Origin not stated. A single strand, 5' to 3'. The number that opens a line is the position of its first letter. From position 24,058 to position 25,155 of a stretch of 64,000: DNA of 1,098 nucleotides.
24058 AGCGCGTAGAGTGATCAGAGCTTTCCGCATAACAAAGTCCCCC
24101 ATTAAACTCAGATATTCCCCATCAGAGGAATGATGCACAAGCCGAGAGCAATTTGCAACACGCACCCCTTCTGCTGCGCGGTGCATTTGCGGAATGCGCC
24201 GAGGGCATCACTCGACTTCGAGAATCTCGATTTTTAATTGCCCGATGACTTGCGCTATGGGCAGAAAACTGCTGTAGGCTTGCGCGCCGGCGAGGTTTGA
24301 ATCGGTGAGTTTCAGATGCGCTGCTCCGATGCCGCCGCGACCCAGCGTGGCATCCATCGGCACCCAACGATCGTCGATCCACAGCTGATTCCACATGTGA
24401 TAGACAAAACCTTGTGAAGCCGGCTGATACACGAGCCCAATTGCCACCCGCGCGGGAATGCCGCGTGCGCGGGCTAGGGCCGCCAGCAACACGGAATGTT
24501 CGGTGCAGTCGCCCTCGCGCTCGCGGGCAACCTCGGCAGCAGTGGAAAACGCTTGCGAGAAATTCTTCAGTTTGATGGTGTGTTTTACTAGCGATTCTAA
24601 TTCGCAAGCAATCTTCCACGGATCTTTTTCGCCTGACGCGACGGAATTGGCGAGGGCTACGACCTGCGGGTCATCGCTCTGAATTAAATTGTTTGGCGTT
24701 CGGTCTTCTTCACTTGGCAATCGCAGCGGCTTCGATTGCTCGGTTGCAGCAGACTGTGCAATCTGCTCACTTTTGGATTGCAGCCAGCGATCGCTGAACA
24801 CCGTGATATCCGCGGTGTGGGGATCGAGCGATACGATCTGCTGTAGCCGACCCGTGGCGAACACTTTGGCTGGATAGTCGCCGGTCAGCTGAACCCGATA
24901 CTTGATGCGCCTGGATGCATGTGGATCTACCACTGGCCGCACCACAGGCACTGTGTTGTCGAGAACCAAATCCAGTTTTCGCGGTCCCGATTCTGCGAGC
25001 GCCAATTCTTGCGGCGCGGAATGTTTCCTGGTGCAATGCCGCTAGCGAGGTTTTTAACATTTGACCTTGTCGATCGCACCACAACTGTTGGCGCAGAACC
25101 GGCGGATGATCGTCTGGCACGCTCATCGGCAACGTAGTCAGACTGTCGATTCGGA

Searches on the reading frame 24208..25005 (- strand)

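Call 64: search_protein_families(library=pfam, proteins=[window:24208-25005:-], max_evalue=0.001)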
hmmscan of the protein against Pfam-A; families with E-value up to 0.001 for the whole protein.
window:24208-25005:- (265 aa): 3 families
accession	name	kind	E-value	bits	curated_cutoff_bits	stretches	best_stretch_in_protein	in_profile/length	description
PF01841.26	Transglut_core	-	6.2e-20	71.9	23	1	117-219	2-108/108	Transglutaminase-like superfamily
PF13471.12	Transglut_core3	-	6.9e-08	32.9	26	1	145-215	37-102/117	Transglutaminase-like superfamily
PF24656.1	CEPT76_peptidase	-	0.00082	20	27.8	0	153-205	3-55/121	CEP76 peptidase-like domain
